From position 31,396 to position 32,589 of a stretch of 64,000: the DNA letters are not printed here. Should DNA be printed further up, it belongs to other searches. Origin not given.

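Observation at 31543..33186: Secreted trypsin-like protease fused to an OpuAC/ProX-type substrate-binding domain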

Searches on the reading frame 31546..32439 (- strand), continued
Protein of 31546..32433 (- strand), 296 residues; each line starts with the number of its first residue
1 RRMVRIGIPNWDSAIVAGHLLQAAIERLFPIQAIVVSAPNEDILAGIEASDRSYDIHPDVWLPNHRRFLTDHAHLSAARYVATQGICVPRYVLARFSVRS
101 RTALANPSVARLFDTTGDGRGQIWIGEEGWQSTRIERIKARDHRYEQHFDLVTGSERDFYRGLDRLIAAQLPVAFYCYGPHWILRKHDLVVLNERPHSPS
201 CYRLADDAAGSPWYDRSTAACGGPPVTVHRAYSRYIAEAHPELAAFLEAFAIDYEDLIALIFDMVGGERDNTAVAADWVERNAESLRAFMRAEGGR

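Call 40: find_homologous_proteins(query=A2, max_evalue=1e-20)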
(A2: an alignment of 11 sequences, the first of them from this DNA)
Query A2 (11 sequences) (298 aa, profile of the alignment): 617 proteins with E <= 1e-20 among 8000 candidates; the best 120 are listed.
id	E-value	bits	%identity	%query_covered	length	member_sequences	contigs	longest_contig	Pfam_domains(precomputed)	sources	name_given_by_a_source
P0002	2.5e-126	439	54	95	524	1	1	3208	PF13365.13,PF04069.18,PF00089.33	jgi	jgi:glycine betaine/proline transport system substrate-binding protein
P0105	3.5e-100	353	39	93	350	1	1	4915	PF04069.18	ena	-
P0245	2.3e-86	308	37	95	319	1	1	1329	PF04069.18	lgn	-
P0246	4.2e-86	307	37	95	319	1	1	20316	PF04069.18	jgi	jgi:glycine betaine/proline transport system substrate-binding protein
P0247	1.1e-85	305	36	95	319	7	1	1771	PF04069.18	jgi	-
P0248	1.2e-85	305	37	96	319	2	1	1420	PF04069.18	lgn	-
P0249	4.4e-83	297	39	95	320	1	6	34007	PF04069.18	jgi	jgi:glycine betaine/proline transport system substrate-binding protein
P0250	7.9e-82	293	38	93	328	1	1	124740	PF04069.18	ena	-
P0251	1.3e-81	292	29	99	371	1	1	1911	PF04069.18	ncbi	-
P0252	3.9e-81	290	29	97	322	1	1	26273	PF04069.18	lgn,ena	-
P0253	8.8e-81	289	35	96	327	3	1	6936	PF04069.18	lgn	-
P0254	9.4e-81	289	36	97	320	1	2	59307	PF04069.18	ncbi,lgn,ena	-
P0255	1.0e-78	283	29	96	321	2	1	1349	PF04069.18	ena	-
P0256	2.8e-78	281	30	96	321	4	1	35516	PF04069.18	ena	-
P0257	4.0e-78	281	31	96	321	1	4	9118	PF04069.18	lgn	-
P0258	1.8e-77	278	32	95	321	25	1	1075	PF04069.18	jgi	jgi:glycine betaine/proline transport system substrate-binding protein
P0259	1.1e-76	276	29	96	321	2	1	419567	PF04069.18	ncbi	ncbi:MAG: glycine betaine ABC transporter substrate-binding protein [Burkholderiaceae bacterium]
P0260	1.1e-76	276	31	96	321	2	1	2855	PF04069.18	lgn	-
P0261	1.8e-76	275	31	94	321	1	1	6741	PF04069.18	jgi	jgi:glycine betaine/proline transport system substrate-binding protein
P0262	1.9e-76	275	30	96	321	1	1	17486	PF04069.18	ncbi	-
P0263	2.0e-76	275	29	96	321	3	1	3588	PF04069.18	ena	-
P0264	2.0e-76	275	30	96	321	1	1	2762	PF04069.18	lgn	-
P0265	2.5e-76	275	29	96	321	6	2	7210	PF04069.18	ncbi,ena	-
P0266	3.0e-76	274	32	96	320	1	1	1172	PF04069.18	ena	-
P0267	3.4e-76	274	31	96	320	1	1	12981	PF04069.18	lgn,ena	-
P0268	3.9e-76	274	30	96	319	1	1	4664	PF04069.18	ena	-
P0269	4.4e-76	274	32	96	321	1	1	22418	PF04069.18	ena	-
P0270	4.5e-76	274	30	96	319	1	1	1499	PF04069.18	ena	-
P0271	4.5e-76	274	30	96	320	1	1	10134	PF04069.18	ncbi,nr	ncbi:glycine/betaine ABC transporter substrate-binding protein [Paracoccaceae bacterium]|nr:glycine/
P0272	4.6e-76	274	30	96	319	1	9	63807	PF04069.18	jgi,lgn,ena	-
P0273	5.0e-76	274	30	96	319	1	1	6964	PF04069.18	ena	-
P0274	5.0e-76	274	30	96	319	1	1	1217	PF04069.18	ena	-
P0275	5.2e-76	274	31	96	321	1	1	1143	PF04069.18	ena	-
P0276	5.2e-76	274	30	96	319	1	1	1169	PF04069.18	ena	-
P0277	5.3e-76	274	30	96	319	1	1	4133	PF04069.18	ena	-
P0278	5.3e-76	274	30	96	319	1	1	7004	PF04069.18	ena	-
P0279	5.4e-76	274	30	96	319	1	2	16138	PF04069.18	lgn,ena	-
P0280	5.6e-76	274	30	96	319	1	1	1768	PF04069.18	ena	-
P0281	5.6e-76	274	30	96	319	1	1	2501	PF04069.18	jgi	jgi:glycine betaine/proline transport system substrate-binding protein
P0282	5.7e-76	274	30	96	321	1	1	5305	PF04069.18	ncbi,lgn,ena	-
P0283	5.9e-76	273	29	97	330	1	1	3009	PF04069.18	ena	-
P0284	6.0e-76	273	30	96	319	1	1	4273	PF04069.18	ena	-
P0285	6.2e-76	273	31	96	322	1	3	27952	PF04069.18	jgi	-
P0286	6.3e-76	273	30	96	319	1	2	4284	PF04069.18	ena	-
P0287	6.3e-76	273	30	96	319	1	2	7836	PF04069.18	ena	-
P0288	6.3e-76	273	30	96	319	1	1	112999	PF04069.18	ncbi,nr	ncbi:glycine/betaine ABC transporter substrate-binding protein [Amylibacter sp.]|nr:glycine/betaine 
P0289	6.3e-76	273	30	96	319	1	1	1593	PF04069.18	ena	-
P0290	6.3e-76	273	30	96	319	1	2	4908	PF04069.18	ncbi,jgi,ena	jgi:glycine betaine/proline transport system substrate-binding protein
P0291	6.3e-76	273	30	96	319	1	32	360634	PF04069.18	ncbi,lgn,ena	ncbi:MAG: glycine betaine ABC transporter substrate-binding protein [Amylibacter sp.]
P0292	6.3e-76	273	32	96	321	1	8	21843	PF04069.18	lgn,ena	-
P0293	6.3e-76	273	30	96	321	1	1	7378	PF04069.18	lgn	-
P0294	6.4e-76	273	32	96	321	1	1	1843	PF04069.18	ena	-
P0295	6.4e-76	273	30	96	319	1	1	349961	PF04069.18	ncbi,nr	ncbi:glycine/betaine ABC transporter substrate-binding protein [Amylibacter sp.]|nr:glycine/betaine 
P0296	6.4e-76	273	32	96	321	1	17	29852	PF04069.18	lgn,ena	-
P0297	6.4e-76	273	32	96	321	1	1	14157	PF04069.18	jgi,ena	-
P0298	6.6e-76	273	32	96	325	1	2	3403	PF04069.18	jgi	jgi:glycine betaine/proline transport system substrate-binding protein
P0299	6.8e-76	273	30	96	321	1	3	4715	PF04069.18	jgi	-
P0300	6.8e-76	273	31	98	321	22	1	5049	PF04069.18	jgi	jgi:glycine betaine/proline transport system substrate-binding protein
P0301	7.0e-76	273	30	96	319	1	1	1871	PF04069.18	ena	-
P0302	7.0e-76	273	30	96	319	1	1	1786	PF04069.18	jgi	-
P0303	7.1e-76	273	30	96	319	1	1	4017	PF04069.18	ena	-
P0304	7.3e-76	273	30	96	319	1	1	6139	PF04069.18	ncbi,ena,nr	ncbi:glycine/betaine ABC transporter substrate-binding protein [Amylibacter sp.]|nr:glycine/betaine 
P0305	7.7e-76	273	30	96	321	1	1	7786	PF04069.18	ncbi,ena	-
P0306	8.3e-76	273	29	96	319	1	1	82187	PF04069.18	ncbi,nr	ncbi:glycine/betaine ABC transporter substrate-binding protein [Amylibacter sp.]|nr:glycine/betaine 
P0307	8.9e-76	273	32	96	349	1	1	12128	PF04069.18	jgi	-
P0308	9.3e-76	273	30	96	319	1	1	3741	PF04069.18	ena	-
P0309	9.3e-76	273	32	96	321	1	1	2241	PF04069.18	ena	-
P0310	9.4e-76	273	30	96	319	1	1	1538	PF04069.18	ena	-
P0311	1.0e-75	273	31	96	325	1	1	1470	PF04069.18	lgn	-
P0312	1.0e-75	273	28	96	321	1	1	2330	PF04069.18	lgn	-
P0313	1.1e-75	273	31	97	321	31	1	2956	PF13531.12,PF04069.18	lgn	-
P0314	1.1e-75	273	30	96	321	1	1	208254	PF04069.18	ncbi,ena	-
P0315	1.1e-75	273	30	96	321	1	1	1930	PF04069.18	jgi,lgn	jgi:glycine betaine/proline transport system substrate-binding protein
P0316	1.2e-75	272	29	96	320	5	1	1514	PF04069.18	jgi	jgi:glycine betaine/proline transport system substrate-binding protein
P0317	1.3e-75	272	30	96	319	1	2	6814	PF04069.18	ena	-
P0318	1.3e-75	272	32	96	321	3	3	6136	PF04069.18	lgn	-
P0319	1.3e-75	272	29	96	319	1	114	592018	PF04069.18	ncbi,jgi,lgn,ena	jgi:glycine betaine/proline transport system substrate-binding protein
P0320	1.3e-75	272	29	96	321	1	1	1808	PF04069.18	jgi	-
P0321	1.3e-75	272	30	96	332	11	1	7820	PF04069.18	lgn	-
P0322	1.4e-75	272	28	96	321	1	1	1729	PF04069.18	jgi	-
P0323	1.4e-75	272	32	96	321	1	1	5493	PF04069.18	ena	-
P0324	1.5e-75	272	30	96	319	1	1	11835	PF04069.18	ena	-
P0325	1.5e-75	272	28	96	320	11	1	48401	PF04069.18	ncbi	ncbi:MAG: glycine betaine ABC transporter substrate-binding protein [Pseudomonadota bacterium]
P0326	1.5e-75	272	29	96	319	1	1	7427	PF04069.18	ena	-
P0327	1.5e-75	272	31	96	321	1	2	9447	PF04069.18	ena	-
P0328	1.6e-75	272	31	96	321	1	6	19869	PF04069.18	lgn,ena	-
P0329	1.6e-75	272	31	96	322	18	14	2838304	PF04069.18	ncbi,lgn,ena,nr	ncbi:MAG: glycine/betaine ABC transporter substrate-binding protein [Hyphomicrobiales bacterium]|nr:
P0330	1.7e-75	272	29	96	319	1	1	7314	PF04069.18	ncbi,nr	ncbi:glycine/betaine ABC transporter substrate-binding protein [Amylibacter sp.]|nr:glycine/betaine 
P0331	1.7e-75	272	30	96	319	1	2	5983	PF04069.18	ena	-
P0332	1.7e-75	272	30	96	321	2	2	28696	PF04069.18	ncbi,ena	-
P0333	1.7e-75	272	32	96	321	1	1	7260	PF04069.18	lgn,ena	-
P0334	1.7e-75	272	31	96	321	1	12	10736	PF04069.18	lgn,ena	-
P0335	1.7e-75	272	30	96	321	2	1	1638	PF04069.18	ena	-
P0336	1.8e-75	272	30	96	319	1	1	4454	PF04069.18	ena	-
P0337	1.8e-75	272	29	96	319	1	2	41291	PF04069.18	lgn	-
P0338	1.8e-75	272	30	94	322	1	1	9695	PF04069.18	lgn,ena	-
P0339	1.9e-75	272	32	96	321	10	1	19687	PF04069.18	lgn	-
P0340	2.0e-75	272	29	96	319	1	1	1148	PF04069.18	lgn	-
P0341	2.0e-75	272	30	96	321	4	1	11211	PF04069.18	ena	-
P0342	2.1e-75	272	30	96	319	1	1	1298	PF04069.18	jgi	-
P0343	2.1e-75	272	30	96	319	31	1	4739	PF04069.18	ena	-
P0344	2.2e-75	272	30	96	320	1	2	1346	PF04069.18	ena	-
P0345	2.2e-75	272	31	94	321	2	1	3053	PF04069.18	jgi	jgi:glycine betaine/proline transport system substrate-binding protein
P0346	2.2e-75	272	30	96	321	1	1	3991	PF04069.18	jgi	jgi:glycine betaine/proline transport system substrate-binding protein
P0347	2.2e-75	272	29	96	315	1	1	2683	PF04069.18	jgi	jgi:glycine betaine/proline transport system substrate-binding protein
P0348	2.3e-75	272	29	96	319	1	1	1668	PF04069.18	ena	-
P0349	2.5e-75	271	31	96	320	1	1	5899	PF04069.18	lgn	-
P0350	2.7e-75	271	30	96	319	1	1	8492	PF04069.18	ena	-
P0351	2.9e-75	271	30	96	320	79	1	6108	PF04069.18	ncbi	-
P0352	3.0e-75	271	29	96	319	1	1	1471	PF04069.18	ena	-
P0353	3.0e-75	271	30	94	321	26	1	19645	PF04069.18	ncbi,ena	-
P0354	3.1e-75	271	31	94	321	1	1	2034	PF04069.18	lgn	-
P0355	3.2e-75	271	30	98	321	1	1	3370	PF04069.18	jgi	-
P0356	3.4e-75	271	31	96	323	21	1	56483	PF04069.18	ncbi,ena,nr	ncbi:MAG: glycine betaine ABC transporter substrate-binding protein [Tateyamaria sp.]|nr:glycine bet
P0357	3.4e-75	271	29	96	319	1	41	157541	PF04069.18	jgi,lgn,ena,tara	tara:strand:- start:3443 stop:4402 length:960 start_codon:yes stop_codon:yes gene_type:complete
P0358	3.4e-75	271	30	96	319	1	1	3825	PF04069.18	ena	-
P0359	3.5e-75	271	29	96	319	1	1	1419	PF04069.18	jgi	jgi:glycine betaine/proline transport system substrate-binding protein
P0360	3.5e-75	271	30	96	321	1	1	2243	PF04069.18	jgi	jgi:glycine betaine/proline transport system substrate-binding protein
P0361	3.6e-75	271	32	98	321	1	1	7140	PF04069.18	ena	-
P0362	3.6e-75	271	30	96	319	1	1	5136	PF04069.18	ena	-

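Call 41: find_encoding_contigs(protein=P0250, flank=6000, max_places=2)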
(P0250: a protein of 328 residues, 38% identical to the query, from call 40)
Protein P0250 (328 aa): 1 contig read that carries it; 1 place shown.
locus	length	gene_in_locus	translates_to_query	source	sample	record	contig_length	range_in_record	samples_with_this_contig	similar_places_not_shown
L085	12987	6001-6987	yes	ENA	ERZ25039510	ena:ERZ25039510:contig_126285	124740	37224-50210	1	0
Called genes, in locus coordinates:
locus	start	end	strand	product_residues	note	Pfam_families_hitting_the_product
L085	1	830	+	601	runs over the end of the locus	PF03600:CitMHS, PF00939:Na_sulph_symp (weak), PF02080:TrkA_C (faint), PF00939:Na_sulph_symp, PF03600:CitMHS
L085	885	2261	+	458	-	PF01546:Peptidase_M20, PF07687:M20_dimer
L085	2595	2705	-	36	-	-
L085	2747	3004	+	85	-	-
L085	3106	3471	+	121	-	PF07690:MFS_1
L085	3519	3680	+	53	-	-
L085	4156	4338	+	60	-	-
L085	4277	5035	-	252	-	PF13499:EF-hand_7 (faint), PF00036:EF-hand_1 (faint), PF13202:EF-hand_5 (faint), PF13405:EF-hand_6 (faint)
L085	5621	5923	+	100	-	-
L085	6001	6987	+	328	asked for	PF04069:OpuAC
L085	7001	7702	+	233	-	PF03734:YkuD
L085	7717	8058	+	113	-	-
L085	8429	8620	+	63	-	PF11450:DUF3008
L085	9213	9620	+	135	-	-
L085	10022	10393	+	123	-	PF07862:Nif11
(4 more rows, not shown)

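Call 42: find_encoding_contigs(protein=P0254, flank=6000, max_places=2)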
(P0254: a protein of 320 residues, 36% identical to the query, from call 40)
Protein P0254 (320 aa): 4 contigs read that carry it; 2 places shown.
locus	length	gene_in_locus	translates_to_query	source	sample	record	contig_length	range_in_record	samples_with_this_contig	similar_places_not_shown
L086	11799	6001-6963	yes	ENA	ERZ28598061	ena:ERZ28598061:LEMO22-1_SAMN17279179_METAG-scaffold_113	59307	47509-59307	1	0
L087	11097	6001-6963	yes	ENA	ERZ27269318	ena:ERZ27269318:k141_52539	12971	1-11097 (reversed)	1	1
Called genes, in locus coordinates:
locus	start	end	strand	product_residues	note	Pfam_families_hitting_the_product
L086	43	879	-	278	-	PF01839:FG-GAP (faint), PF13517:FG-GAP_3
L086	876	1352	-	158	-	-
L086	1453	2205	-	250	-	PF00106:adh_short, PF13561:adh_short_C2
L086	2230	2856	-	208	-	PF12766:Pyridox_oxase_2, PF01243:PNPOx_N, PF10590:PNP_phzG_C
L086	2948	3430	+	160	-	PF16998:17kDa_Anti_2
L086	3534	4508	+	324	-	PF00226:DnaJ, PF01556:DnaJ_C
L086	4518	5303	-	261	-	-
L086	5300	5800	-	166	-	PF04542:Sigma70_r2, PF22029:PhyR_sigma2, PF08281:Sigma70_r4_2, PF04545:Sigma70_r4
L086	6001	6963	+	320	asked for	PF04069:OpuAC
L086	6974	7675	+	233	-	PF03734:YkuD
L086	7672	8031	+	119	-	-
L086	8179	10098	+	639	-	PF13292:DXP_synthase_N, PF00676:E1_dh (weak), PF02779:Transket_pyr, PF02780:Transketolase_C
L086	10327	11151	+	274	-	PF13400:Tad (weak)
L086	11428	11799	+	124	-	?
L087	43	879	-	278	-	PF01839:FG-GAP (faint), PF13517:FG-GAP_3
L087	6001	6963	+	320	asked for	PF04069:OpuAC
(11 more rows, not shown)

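Call 43: find_encoding_contigs(protein=P0249, flank=6000, max_places=2)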
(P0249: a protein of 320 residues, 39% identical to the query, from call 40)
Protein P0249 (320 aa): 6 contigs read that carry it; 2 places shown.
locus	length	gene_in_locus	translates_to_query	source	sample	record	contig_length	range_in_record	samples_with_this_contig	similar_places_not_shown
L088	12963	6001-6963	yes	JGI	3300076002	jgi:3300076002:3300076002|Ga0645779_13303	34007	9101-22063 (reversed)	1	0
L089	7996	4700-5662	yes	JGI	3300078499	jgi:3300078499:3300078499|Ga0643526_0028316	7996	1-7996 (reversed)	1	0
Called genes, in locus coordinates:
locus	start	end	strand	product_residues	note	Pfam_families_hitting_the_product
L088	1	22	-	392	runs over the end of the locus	PF01612:DNA_pol_A_exo1, PF00570:HRDC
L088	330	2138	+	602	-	PF01336:tRNA_anti-codon, PF00152:tRNA-synt_2, PF02938:GAD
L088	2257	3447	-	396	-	-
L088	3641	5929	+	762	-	PF00390:malic, PF03949:Malic_M, PF01515:PTA_PTB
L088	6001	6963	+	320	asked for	PF04069:OpuAC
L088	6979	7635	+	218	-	PF03734:YkuD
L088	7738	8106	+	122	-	-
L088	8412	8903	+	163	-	PF02675:AdoMet_dc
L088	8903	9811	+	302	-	PF17284:Spermine_synt_N, PF01564:Spermine_synth, PF08242:Methyltransf_12 (weak), PF13649:Methyltransf_25 (weak)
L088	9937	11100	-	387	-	PF02163:Peptidase_M50, PF00571:CBS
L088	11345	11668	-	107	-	-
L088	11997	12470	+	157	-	PF03449:GreA_GreB_N, PF01272:GreA_GreB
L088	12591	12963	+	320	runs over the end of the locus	PF01266:DAO (faint), PF07992:Pyr_redox_2, PF13738:Pyr_redox_3, PF00070:Pyr_redox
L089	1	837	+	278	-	PF02938:GAD, PF00152:tRNA-synt_2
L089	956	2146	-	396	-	-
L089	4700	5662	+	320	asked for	PF04069:OpuAC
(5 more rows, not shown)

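Call 45: find_encoding_contigs(protein=P0329, flank=5000, max_places=2)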
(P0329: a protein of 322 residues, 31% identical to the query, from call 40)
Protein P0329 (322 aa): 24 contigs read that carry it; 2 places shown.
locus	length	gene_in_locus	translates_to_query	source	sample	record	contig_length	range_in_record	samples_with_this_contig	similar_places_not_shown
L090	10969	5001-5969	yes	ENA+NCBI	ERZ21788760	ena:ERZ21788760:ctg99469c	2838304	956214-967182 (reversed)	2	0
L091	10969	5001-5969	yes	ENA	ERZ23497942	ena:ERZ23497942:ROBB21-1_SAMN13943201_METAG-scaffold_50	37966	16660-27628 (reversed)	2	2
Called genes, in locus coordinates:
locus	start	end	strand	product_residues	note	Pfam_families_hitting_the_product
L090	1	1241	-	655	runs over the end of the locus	PF00289:Biotin_carb_N, PF11379:DUF3182 (faint), PF02222:ATP-grasp (weak), PF02786:CPSase_L_D2, PF07478:Dala_Dala_lig_C, PF02785:Biotin_carb_C, PF18140:PCC_BT, PF00364:Biotin_lipoyl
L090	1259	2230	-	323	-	PF22558:REase-ARP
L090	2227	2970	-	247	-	-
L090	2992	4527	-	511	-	PF01039:Carboxyl_trans, PF03255:ACCA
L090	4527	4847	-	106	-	-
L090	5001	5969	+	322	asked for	PF04069:OpuAC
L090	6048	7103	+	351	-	PF00005:ABC_tran, PF13304:AAA_21 (faint)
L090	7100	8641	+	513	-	PF10947:DUF2628 (weak), PF00528:BPD_transp_1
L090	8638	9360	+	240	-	PF00561:Abhydrolase_1, PF00975:Thioesterase, PF12146:Hydrolase_4, PF12697:Abhydrolase_6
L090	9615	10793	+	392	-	PF13173:AAA_14, PF13635:DUF4143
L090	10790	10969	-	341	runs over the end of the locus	PF00849:PseudoU_synth_2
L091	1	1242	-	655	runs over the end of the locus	PF00289:Biotin_carb_N, PF02222:ATP-grasp (weak), PF02786:CPSase_L_D2, PF07478:Dala_Dala_lig_C, PF02785:Biotin_carb_C, PF18140:PCC_BT, PF00364:Biotin_lipoyl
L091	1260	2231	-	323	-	PF22558:REase-ARP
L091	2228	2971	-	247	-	-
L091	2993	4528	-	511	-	PF01039:Carboxyl_trans, PF03255:ACCA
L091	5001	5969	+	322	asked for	PF04069:OpuAC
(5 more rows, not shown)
